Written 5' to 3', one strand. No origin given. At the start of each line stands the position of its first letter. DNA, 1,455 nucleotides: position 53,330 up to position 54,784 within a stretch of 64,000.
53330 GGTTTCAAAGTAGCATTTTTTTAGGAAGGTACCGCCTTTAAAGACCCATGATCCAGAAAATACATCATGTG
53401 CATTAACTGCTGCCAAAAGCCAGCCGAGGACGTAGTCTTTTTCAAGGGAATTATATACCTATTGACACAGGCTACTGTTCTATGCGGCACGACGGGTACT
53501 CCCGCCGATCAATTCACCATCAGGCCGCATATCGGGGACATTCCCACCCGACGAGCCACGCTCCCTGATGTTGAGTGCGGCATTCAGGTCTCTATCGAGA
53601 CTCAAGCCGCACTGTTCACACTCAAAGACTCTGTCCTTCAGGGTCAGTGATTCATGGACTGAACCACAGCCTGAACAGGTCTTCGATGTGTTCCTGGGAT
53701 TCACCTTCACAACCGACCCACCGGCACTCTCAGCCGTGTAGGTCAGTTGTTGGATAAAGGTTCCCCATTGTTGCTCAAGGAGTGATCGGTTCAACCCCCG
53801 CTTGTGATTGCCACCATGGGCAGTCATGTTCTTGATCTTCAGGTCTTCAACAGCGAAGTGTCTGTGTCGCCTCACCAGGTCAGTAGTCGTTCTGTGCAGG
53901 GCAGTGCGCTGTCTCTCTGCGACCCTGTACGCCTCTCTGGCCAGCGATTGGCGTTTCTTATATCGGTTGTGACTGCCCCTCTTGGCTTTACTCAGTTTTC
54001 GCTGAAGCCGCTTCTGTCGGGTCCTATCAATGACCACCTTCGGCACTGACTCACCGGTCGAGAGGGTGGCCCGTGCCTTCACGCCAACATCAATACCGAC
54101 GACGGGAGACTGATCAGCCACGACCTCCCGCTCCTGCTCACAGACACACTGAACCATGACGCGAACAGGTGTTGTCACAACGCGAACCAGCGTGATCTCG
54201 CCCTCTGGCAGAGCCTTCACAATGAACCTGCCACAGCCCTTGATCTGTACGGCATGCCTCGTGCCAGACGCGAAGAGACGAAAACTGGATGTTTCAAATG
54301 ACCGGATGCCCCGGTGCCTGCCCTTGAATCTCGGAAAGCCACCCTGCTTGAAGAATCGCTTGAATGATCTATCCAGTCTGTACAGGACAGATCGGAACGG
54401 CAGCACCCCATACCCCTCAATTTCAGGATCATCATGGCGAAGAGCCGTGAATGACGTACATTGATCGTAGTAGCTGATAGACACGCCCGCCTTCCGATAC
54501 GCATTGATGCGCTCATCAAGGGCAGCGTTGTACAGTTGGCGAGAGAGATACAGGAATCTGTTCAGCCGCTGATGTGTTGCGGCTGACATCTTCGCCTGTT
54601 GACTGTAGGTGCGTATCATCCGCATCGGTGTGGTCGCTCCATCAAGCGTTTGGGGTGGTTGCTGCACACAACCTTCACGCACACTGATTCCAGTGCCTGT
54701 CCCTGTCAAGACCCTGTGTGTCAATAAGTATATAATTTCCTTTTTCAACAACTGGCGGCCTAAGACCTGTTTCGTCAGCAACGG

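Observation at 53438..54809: tnpB-only unit with terminal inverted repeats and an 8-bp target duplication, inserted into abiEii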

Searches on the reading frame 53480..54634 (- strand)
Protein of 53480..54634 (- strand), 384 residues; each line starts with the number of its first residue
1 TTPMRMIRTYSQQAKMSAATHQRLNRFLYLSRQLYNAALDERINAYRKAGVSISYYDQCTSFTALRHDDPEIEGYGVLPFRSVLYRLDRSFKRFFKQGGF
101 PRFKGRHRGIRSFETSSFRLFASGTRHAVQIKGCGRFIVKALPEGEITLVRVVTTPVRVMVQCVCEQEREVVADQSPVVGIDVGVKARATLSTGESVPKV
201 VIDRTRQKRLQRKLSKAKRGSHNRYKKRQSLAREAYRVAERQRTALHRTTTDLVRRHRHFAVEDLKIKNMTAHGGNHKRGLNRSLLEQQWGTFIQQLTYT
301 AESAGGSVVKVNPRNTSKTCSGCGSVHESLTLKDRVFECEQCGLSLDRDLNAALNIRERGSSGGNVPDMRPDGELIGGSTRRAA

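Call 4: search_protein_families(library=pfam, proteins=[window:53480-54634:-], max_evalue=0.01)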
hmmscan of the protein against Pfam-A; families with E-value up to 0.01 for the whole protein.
window:53480-54634:- (384 aa): 2 families
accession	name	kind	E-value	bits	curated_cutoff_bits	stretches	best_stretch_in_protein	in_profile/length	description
PF07282.18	Cas12f1-like_TNB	-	2.5e-25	88.9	26.3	1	290-356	1-60/60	Cas12f1-like, TNB domain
PF01385.25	OrfB_IS605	-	4.1e-14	53.3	30.5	1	164-271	3-117/120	Probable transposase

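Call 9: find_homologous_proteins(query=window:53483-54625:-, max_evalue=1e-10)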
Query seq(381 aa) (381 aa): 5528 proteins with E <= 1e-10 among 8000 candidates; the best 120 are listed.
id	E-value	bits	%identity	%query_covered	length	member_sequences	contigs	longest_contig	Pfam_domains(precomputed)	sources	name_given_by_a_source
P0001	8.2e-230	780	92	100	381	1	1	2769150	PF01385.26,PF07282.19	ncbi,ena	-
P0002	2.1e-221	753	90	100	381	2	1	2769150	PF01385.26,PF07282.19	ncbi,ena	-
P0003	6.6e-219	744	88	100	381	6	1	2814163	PF01385.26,PF07282.19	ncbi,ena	-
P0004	3.3e-217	739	88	100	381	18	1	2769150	PF01385.26,PF07282.19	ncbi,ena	-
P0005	5.0e-213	725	86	100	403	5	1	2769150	PF01385.26,PF07282.19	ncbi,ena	-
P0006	4.0e-207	706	84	100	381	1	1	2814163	PF01385.26,PF07282.19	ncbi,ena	-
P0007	2.1e-200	684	92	88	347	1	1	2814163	PF01385.26,PF07282.19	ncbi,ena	-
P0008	1.4e-191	655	80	100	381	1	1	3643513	PF01385.26,PF07282.19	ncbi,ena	-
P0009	5.1e-148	511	61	100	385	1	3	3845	PF01385.26,PF07282.19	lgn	-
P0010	6.5e-143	495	61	99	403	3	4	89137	PF01385.26,PF07282.19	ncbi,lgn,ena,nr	ncbi:MAG: IS200/IS605 family element transposase accessory protein TnpB [Gammaproteobacteria bacteri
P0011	2.0e-116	407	83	60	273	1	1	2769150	-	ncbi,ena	-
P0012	9.0e-108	379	54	95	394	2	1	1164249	PF01385.26,PF07282.19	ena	-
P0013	1.8e-107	378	52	96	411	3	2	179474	PF01385.26,PF07282.19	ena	-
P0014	2.3e-106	374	52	96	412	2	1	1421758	PF01385.26,PF07282.19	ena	-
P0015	2.8e-106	374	53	96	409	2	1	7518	PF01385.26,PF07282.19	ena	-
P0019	4.1e-101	357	49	98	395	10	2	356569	PF01385.26,PF07282.19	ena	-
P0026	4.1e-97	344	48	98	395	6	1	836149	PF01385.26,PF07282.19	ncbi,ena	-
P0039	2.1e-91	325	45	98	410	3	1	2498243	PF01385.26,PF07282.19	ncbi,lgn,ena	-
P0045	3.0e-90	321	47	96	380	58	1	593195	PF01385.26,PF07282.19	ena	-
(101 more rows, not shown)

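Call 11: find_encoding_contigs(protein=P0004, flank=2500, max_places=10)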
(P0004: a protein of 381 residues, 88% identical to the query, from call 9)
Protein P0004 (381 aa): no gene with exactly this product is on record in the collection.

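Call 12: find_encoding_contigs(protein=P0001, flank=2500, max_places=4)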
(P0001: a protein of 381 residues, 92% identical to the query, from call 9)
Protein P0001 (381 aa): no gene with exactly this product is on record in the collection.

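Call 13: find_related_loci(query=window:53483-54625:-, collection=genome_contigs, flank=3000)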
Query seq(381 aa) (381 aa) in genome_contigs; peptide patterns used: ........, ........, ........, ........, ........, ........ (x = any residue, [..] = any of these).
394 stretches matched a pattern; 302 encode a relative of the query (tblastn E <= 1e-3); the best 80 are kept; 80 distinct loci.
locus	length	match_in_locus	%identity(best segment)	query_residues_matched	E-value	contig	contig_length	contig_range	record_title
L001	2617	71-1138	34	3-361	5e-53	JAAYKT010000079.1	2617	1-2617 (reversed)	MAG: Clostridiales bacterium isolate AS10tlH2TH_72 50978_AS10, whole genome shotgun sequence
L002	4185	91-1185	34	4-361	2e-52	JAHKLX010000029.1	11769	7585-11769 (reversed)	MAG: Candidatus Micrarchaeota archaeon isolate MAG 296 R1_Bin_00314_17_000000000047, whole genome shotgun sequence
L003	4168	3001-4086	35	2-357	4e-51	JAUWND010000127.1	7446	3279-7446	MAG: Methanophagales archaeon isolate CSMAG_2415 CSMAG_2415_k141_327913_length_7446_cov_5.0000, whole genome shotgun seq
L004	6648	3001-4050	36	17-359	2e-50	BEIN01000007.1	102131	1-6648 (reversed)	Bacterium HR37 DNA, contig: NODE_92_7, isolate: HRbin37, whole genome shotgun sequence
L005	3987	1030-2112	31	28-365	7e-49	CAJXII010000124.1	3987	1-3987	MAG TPA_asm: uncultured Arcobacter sp. isolate ERR1163088_bin.1_MetaBAT_v2.12.1_MAG genome assembly, contig: NODE_790_le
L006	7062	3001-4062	35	3-353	1e-48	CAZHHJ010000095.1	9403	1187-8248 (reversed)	MAG TPA_asm: uncultured Syntrophomonas sp. isolate binchicken_co139_500 genome assembly, contig: NODE_16912_length_9403_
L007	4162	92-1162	35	5-357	9e-48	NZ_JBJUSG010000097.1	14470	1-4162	Candidatus Magnetominusculus dajiuhuensis isolate DJH-1 NODE_957_length_14470_cov_848.096427, whole genome shotgun seque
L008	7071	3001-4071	34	5-357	6e-48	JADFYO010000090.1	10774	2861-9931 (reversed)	MAG: Nitrospirae bacterium isolate nDJH8bin6 nDJH8_bin6_NODE_90_length_10774_cov_31.535687, whole genome shotgun sequenc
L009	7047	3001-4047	32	29-362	2e-47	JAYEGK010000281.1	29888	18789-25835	MAG: Campylobacterota bacterium isolate MAG248 MAG248_281, whole genome shotgun sequence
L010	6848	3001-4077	34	4-357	7e-47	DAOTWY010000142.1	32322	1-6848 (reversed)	MAG TPA_asm: Anaerolineae bacterium isolate H16_184 k91_2670628, whole genome shotgun sequence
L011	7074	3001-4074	33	3-357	7e-47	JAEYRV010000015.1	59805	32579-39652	MAG: Bacillota bacterium isolate OH_CBB_73 k127_1939810, whole genome shotgun sequence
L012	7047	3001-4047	34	29-362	5e-46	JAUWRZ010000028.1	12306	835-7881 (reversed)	MAG: Sulfurimonadaceae bacterium isolate CSMAG_2541 CSMAG_2541_k127_8562534_length_12306_cov_40.0798, whole genome shotg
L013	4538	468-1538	30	1-359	3e-46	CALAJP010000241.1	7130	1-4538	MAG: uncultured Saprospiraceae bacterium isolate L4_Bin_METABAT__45_sub_1 genome assembly, contig: c_000000011229, whole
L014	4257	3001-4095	35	24-357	3e-46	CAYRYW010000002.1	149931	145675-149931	MAG TPA_asm: uncultured Dehalococcoidales bacterium isolate binchicken_co334_379 genome assembly, contig: NODE_99_length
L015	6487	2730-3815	32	3-357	7e-46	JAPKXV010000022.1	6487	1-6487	MAG: Methanoregula sp. isolate LacPavin_0419_WC90_MAG_52_8 LacPavin_0419_WC90_scaffold_310776, whole genome shotgun sequ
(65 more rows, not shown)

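Call 14: list_cluster_members(proteins=[P0001, P0004, P0003, P0008, P0010, P0005])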
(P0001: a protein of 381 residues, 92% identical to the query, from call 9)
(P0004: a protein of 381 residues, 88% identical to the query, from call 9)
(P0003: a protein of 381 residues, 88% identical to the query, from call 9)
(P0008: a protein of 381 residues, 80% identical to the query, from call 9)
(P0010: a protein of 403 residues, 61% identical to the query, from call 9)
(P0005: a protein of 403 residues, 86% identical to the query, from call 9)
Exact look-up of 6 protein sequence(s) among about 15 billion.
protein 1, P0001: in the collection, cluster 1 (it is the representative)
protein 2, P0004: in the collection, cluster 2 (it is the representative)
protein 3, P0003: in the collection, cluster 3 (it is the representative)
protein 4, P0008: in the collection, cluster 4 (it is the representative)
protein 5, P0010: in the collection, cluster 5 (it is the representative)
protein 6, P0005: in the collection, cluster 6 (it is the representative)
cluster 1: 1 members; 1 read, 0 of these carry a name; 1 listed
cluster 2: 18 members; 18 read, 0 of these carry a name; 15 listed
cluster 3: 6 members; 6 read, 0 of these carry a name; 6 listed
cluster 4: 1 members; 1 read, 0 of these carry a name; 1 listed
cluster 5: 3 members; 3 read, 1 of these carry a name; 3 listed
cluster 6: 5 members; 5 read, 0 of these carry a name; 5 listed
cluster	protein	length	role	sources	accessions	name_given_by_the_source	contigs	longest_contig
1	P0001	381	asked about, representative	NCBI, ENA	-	-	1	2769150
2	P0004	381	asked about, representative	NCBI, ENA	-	-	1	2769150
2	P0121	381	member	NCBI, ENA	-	-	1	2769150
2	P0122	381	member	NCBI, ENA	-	-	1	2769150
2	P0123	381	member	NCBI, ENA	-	-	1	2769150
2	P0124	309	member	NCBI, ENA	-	-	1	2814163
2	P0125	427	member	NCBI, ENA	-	-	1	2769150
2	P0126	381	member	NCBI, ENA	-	-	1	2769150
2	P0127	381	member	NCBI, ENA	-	-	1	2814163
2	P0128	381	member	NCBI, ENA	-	-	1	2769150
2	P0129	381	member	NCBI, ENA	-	-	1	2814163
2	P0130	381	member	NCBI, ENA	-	-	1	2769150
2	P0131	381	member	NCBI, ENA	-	-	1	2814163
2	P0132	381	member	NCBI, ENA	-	-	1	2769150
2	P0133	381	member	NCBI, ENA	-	-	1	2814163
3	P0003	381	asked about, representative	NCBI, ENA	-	-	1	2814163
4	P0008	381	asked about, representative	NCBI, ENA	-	-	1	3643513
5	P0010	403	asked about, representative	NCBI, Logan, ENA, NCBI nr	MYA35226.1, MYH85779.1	MAG: IS200/IS605 family element transposase accessory protein TnpB [Gammaproteobacteria ... | IS200/IS605 family element transposase accessory protein TnpB [Gammaproteobacteria ...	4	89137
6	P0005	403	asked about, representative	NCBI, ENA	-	-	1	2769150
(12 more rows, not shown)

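Call 15: find_encoding_contigs(protein=P0010, flank=3000, max_places=6)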
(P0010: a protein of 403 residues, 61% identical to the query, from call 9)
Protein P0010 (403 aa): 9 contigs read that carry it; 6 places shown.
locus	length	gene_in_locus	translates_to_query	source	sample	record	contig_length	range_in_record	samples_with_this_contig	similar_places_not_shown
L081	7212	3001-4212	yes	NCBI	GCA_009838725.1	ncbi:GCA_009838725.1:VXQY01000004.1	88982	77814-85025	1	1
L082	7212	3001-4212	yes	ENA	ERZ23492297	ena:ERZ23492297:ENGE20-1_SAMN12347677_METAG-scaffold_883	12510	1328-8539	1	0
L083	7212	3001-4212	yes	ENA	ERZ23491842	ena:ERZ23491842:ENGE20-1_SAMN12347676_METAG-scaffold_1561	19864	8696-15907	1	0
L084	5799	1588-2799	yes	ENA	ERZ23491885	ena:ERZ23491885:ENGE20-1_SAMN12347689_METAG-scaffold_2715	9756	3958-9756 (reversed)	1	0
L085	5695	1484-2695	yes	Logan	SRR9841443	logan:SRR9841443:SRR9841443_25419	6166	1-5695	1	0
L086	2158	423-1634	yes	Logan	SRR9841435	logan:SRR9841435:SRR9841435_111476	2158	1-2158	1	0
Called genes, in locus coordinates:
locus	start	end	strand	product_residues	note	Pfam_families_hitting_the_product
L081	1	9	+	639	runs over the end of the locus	PF05170:AsmA, PF05359:DUF748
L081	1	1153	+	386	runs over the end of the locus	PF00730:HhH-GPD, PF00633:HHH (weak), PF14815:NUDIX_4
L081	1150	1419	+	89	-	PF04362:Iron_traffic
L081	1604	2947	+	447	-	PF07670:Gate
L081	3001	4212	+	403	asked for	PF01385:OrfB_IS605, PF07282:Cas12f1-like_TNB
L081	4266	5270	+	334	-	PF00155:Aminotran_1_2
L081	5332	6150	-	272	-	-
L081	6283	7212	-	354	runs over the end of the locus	PF12799:LRR_4 (weak), PF13855:LRR_8 (faint), PF12799:LRR_4 (weak)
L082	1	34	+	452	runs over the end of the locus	?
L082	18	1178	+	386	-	PF00730:HhH-GPD, PF00633:HHH (weak), PF14815:NUDIX_4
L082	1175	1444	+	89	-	PF04362:Iron_traffic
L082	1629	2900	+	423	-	-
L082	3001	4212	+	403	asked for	PF01385:OrfB_IS605, PF07282:Cas12f1-like_TNB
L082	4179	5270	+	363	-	PF00155:Aminotran_1_2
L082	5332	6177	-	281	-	-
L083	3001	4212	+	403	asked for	PF01385:OrfB_IS605, PF07282:Cas12f1-like_TNB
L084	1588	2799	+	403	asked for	PF01385:OrfB_IS605, PF07282:Cas12f1-like_TNB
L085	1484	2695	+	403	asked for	PF01385:OrfB_IS605, PF07282:Cas12f1-like_TNB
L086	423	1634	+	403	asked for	PF01385:OrfB_IS605, PF07282:Cas12f1-like_TNB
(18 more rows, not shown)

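Call 18: find_encoding_contigs(protein=P0003, flank=2500, max_places=10)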
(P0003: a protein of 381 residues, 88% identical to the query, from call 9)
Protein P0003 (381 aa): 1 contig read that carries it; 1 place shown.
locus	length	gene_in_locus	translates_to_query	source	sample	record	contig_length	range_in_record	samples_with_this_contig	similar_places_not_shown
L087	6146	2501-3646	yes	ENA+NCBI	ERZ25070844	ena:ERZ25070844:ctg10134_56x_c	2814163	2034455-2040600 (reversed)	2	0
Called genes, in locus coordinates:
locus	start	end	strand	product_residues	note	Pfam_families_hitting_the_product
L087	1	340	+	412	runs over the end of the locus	PF00696:AA_kinase, PF01842:ACT (weak), PF22468:ACT_9 (weak), PF13840:ACT_7, PF01842:ACT (weak), PF22468:ACT_9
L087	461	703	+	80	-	PF02599:CsrA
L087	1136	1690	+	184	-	-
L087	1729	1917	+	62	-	-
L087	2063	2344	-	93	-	PF05016:ParE_toxin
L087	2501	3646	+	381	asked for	PF01385:OrfB_IS605, PF07282:Cas12f1-like_TNB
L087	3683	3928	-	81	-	PF03693:ParD_antitoxin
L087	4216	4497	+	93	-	-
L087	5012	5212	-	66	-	-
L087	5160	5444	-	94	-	-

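Call 19: find_encoding_contigs(protein=P0008, flank=2500, max_places=4)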
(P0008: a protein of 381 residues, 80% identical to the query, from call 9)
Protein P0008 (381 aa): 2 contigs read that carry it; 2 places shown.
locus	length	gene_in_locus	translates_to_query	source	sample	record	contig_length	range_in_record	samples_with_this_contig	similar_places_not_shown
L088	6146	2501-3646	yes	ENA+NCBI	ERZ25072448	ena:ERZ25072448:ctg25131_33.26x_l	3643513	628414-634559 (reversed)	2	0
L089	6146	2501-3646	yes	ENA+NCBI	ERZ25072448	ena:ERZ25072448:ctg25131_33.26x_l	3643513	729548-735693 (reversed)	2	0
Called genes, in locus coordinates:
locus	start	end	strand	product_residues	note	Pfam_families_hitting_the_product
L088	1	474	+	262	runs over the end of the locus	PF03099:BPL_LplA_LipB, PF02237:BPL_C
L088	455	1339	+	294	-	PF03309:Pan_kinase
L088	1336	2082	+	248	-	-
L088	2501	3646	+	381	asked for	PF01385:OrfB_IS605, PF07282:Cas12f1-like_TNB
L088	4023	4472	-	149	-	-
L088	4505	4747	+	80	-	-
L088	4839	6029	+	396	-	PF00009:GTP_EFTU, PF03144:GTP_EFTU_D2, PF03143:GTP_EFTU_D3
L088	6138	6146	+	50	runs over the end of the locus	-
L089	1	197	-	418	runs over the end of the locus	PF00665:rve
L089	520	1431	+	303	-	PF13565:HTH_32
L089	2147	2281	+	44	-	-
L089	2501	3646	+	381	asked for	PF01385:OrfB_IS605, PF07282:Cas12f1-like_TNB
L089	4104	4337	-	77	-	-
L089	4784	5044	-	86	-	-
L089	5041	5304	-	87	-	-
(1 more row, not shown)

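Call 33: find_related_loci(query=A1, collection=metagenome_contigs, flank=6000)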
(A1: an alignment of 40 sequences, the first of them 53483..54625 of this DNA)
Query A1 (381 aa) in metagenome_contigs; peptide patterns used: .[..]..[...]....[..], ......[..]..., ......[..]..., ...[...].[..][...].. (x = any residue, [..] = any of these).
600 stretches matched a pattern (row limit reached: there are more); 543 encode a relative of the query (tblastn E <= 1e-3); the best 80 are kept; 80 distinct loci.
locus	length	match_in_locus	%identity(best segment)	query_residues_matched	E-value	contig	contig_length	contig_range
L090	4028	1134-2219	41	3-357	6e-74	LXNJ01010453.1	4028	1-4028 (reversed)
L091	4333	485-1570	37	3-359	2e-57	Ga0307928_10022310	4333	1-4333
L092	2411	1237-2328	34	4-361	7e-54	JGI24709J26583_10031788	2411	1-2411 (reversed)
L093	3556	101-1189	34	3-360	6e-53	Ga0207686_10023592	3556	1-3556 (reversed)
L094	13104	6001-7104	34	3-364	2e-52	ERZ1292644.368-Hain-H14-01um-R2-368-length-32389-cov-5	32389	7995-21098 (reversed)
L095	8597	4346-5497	35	2-363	7e-52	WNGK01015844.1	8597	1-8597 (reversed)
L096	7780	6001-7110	34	4-368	2e-51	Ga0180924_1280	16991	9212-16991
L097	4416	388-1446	36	2-357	2e-51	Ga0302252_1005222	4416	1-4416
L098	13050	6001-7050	36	17-359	2e-50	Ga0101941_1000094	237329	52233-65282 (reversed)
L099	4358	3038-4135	33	2-361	2e-49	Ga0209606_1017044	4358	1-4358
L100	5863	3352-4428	34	3-357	7e-49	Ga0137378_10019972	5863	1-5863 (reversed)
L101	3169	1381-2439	32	21-368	2e-48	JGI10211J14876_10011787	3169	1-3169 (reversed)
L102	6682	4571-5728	32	2-381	2e-48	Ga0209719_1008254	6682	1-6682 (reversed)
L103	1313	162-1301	32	1-376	2e-50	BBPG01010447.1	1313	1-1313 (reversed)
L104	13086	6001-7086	34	3-356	1e-47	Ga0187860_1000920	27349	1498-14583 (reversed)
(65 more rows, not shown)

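Call 34: find_encoding_contigs(protein=P0012, flank=4000, max_places=4)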
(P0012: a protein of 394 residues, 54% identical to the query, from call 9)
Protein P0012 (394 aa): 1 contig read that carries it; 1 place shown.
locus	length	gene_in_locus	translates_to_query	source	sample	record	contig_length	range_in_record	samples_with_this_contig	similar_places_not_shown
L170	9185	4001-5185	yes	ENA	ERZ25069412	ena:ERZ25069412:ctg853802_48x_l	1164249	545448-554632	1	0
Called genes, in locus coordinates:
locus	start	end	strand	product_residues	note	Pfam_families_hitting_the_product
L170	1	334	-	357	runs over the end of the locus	PF04055:Radical_SAM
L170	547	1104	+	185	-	PF01618:MotA_ExbB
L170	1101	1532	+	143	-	PF02472:ExbD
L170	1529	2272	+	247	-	PF02348:CTP_transf_3, PF12804:NTP_transf_3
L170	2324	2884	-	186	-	PF05685:Uma2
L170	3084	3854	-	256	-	PF00106:adh_short, PF08659:KR (faint), PF13561:adh_short_C2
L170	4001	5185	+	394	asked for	PF01385:OrfB_IS605, PF07282:Cas12f1-like_TNB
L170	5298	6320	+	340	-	PF01565:FAD_binding_4, PF02873:MurB_C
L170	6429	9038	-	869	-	PF00575:S1 (faint), PF10150:RNase_E_G, PF20833:RNase_E_G_Thio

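Call 35: find_encoding_contigs(protein=P0019, flank=4000, max_places=4)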
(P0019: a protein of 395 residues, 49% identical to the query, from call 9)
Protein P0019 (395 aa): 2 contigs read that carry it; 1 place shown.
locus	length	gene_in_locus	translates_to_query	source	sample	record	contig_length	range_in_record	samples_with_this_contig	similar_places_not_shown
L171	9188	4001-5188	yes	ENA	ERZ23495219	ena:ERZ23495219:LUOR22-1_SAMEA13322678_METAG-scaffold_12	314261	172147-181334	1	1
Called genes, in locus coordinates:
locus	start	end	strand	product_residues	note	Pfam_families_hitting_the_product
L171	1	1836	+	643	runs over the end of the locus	PF13328:HD_4, PF04607:RelA_SpoT, PF02824:TGS, PF19296:RelA_AH (weak), PF13291:ACT_4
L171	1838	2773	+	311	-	PF01479:S4, PF00849:PseudoU_synth_2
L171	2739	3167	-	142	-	PF02545:Maf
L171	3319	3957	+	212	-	PF02620:YceD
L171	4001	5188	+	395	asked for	PF01385:OrfB_IS605, PF07282:Cas12f1-like_TNB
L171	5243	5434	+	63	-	PF01783:Ribosomal_L32p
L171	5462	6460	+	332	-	PF02504:FA_synthesis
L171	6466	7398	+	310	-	PF00698:Acyl_transf_1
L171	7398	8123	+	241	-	PF00106:adh_short, PF08659:KR, PF13561:adh_short_C2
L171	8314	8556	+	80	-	PF00550:PP-binding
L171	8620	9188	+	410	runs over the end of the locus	PF00109:ketoacyl-synt, PF02801:Ketoacyl-synt_C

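Call 36: find_encoding_contigs(protein=P0045, flank=4000, max_places=6)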
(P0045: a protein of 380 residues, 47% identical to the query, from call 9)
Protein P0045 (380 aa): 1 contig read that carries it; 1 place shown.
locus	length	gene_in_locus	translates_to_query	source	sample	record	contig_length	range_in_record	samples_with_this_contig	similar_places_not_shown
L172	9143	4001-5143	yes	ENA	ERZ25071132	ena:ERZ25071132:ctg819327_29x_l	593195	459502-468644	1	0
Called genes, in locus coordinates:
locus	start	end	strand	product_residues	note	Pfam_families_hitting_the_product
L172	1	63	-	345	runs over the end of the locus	PF00296:Bac_luciferase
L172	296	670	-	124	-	PF04355:BamE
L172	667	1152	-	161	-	PF00583:Acetyltransf_1, PF13508:Acetyltransf_7 (weak)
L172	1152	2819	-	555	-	PF02463:SMC_N, PF13175:AAA_15 (weak), PF13476:AAA_23, PF13304:AAA_21 (faint)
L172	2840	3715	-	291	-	PF01513:NAD_kinase, PF20143:NAD_kinase_C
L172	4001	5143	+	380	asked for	PF01385:OrfB_IS605, PF07282:Cas12f1-like_TNB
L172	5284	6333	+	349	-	PF01628:HrcA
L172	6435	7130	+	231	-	PF01025:GrpE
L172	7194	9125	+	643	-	PF00012:HSP70, PF06723:MreB_Mbl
